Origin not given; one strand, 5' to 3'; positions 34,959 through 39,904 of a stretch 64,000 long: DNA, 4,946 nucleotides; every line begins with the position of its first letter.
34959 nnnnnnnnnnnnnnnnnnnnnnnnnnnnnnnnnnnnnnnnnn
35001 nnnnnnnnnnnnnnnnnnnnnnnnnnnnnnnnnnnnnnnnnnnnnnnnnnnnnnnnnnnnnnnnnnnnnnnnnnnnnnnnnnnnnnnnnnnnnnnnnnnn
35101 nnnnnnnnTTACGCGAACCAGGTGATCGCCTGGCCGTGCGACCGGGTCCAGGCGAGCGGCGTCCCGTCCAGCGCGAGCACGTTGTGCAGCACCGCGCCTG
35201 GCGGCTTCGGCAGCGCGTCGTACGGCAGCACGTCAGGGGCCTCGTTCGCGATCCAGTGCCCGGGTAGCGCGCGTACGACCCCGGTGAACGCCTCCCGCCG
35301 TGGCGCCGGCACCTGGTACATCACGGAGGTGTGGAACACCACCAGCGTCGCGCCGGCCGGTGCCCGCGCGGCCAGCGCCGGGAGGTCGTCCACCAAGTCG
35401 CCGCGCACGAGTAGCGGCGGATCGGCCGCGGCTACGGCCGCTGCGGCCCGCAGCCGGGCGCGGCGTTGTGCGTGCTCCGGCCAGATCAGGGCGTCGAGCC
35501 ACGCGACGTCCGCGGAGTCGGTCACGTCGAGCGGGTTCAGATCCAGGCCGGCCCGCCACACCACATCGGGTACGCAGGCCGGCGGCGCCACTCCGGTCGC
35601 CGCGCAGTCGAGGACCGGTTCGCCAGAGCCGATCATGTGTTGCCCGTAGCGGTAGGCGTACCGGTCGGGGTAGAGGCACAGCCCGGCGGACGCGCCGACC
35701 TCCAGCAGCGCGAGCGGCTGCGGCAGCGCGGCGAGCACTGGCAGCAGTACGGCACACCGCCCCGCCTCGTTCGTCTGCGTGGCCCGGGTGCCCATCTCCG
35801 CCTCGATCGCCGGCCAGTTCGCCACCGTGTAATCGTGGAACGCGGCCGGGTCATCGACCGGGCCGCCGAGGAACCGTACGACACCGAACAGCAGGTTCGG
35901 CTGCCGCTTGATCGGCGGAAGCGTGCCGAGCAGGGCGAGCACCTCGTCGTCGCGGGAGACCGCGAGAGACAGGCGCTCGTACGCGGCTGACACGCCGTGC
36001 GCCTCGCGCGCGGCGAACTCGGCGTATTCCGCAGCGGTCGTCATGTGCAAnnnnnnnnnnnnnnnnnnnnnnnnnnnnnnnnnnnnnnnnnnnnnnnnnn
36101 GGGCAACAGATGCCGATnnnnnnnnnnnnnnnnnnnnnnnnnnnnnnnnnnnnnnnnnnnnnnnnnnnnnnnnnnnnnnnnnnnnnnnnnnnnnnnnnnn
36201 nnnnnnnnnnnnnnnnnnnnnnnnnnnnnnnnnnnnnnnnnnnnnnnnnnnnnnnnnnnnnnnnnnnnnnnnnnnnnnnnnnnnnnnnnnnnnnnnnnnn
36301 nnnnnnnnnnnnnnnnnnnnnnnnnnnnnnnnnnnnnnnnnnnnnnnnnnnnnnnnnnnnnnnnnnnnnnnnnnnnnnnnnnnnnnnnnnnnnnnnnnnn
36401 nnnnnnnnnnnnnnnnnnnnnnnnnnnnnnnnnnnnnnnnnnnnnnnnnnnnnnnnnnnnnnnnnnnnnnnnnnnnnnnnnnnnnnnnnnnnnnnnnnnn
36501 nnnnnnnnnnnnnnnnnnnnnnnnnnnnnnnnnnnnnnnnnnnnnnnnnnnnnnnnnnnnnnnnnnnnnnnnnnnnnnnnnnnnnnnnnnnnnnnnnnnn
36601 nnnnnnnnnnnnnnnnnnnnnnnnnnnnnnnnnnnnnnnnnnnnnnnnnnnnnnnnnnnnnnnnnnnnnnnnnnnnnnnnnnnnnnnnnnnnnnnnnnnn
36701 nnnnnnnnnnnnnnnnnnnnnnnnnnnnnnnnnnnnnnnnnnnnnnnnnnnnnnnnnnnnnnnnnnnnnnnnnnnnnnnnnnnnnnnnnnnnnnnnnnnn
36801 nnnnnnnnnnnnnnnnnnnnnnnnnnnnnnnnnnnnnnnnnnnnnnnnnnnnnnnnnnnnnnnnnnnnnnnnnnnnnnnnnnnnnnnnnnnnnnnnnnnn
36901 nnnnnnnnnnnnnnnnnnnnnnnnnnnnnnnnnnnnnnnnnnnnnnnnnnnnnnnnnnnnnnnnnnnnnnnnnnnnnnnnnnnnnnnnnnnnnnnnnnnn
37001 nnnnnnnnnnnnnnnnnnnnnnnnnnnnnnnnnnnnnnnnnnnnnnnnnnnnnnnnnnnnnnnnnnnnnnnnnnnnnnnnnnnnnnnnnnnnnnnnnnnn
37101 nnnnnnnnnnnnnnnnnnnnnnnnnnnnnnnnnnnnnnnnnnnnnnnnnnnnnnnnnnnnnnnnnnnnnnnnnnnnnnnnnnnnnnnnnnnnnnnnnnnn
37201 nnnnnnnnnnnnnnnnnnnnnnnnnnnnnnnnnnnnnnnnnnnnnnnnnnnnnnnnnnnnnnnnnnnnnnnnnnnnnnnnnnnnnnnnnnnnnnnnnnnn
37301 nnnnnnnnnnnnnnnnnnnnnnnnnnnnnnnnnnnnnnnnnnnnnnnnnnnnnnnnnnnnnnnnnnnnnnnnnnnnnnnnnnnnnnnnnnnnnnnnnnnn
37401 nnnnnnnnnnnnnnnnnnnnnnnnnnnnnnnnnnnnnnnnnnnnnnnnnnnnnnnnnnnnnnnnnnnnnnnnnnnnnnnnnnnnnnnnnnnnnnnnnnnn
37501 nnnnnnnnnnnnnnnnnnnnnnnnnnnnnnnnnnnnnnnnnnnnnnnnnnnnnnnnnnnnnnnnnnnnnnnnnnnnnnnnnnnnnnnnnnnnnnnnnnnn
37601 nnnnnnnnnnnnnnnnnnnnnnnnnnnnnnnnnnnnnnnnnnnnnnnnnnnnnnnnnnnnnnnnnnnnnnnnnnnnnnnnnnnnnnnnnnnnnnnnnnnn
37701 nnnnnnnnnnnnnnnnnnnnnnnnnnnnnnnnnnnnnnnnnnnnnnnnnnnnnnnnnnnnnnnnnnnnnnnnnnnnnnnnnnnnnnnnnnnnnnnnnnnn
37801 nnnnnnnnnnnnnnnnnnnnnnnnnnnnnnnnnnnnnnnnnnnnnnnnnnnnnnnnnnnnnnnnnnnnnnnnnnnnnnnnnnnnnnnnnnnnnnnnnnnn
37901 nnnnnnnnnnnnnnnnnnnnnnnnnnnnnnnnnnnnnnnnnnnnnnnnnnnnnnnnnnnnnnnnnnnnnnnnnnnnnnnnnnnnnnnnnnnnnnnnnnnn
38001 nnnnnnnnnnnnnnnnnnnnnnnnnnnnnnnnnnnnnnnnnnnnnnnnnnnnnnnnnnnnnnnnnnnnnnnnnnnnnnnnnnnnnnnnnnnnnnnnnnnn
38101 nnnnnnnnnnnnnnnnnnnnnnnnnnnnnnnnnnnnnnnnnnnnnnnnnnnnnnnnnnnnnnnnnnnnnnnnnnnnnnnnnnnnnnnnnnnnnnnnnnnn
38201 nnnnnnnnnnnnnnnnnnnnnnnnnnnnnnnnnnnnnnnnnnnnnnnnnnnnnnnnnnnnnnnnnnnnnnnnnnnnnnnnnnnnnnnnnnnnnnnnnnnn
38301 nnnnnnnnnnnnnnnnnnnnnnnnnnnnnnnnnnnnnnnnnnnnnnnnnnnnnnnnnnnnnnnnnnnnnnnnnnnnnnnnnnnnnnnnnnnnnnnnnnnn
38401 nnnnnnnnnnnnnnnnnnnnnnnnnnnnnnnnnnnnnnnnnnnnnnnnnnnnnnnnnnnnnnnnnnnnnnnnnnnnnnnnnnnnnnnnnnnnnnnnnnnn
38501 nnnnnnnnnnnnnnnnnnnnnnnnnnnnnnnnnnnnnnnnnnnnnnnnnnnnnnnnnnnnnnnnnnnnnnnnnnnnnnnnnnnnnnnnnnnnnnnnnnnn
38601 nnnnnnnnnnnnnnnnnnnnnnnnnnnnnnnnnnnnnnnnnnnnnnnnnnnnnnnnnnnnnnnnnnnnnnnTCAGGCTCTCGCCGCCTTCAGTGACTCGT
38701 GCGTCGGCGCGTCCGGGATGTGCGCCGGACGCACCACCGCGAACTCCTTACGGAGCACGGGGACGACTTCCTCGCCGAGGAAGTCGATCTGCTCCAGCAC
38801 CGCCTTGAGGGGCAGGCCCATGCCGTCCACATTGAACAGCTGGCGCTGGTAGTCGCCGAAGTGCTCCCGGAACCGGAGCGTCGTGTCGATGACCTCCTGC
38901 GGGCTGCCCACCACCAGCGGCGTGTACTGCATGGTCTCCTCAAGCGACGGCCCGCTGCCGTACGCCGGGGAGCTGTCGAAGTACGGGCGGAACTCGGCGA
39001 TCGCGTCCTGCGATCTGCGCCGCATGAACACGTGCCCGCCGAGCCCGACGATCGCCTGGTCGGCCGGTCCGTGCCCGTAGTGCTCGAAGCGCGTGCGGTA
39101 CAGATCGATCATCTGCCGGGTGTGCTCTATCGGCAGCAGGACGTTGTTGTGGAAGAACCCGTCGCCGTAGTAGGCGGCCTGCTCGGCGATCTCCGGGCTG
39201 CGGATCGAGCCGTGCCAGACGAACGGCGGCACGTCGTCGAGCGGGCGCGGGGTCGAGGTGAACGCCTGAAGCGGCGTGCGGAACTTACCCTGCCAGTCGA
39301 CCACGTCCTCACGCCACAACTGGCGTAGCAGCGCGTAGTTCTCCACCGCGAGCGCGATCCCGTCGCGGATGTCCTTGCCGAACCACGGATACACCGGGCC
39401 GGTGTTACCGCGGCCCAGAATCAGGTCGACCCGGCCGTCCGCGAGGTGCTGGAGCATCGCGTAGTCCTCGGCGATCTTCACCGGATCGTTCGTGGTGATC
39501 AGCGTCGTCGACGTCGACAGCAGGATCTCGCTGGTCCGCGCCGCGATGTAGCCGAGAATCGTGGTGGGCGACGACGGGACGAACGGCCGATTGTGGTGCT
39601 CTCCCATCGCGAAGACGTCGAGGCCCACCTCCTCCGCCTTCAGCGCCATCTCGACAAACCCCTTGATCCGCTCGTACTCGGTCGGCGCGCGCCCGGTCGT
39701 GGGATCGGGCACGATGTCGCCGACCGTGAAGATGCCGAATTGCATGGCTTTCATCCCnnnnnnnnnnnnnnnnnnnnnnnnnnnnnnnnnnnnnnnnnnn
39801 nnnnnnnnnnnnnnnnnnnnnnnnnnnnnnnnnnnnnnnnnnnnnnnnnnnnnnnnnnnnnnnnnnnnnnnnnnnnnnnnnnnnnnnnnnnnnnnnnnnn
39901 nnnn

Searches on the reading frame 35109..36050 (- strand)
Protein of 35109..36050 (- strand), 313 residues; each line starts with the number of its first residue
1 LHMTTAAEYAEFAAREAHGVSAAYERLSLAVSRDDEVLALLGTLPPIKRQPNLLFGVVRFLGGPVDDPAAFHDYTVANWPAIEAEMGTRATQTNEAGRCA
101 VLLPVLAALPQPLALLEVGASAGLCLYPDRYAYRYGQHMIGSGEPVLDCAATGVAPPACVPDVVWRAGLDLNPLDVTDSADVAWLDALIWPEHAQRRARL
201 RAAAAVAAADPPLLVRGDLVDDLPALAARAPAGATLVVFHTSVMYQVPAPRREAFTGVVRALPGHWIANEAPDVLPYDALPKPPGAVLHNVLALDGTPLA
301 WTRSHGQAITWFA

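Call 61: search_protein_families(library=pfam, proteins=[window:35109-36050:-], max_evalue=0.00001)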
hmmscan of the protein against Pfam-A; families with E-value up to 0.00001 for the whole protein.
window:35109-36050:- (313 aa): 1 family
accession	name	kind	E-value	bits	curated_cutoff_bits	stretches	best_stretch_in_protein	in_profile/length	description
PF10094.14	DUF2332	-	1.1e-73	249.1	25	1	7-311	2-334/334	Uncharacterized protein conserved in bacteria (DUF2332)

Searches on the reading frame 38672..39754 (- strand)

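Call 61: search_protein_families(library=pfam, proteins=[window:38672-39754:-], max_evalue=0.00001)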
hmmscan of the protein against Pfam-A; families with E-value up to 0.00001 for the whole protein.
window:38672-39754:- (360 aa): 1 family
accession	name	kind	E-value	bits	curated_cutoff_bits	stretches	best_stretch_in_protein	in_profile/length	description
PF00296.26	Bac_luciferase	-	6.1e-68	229.9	27.9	1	4-268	1-280/314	Luciferase-like monooxygenase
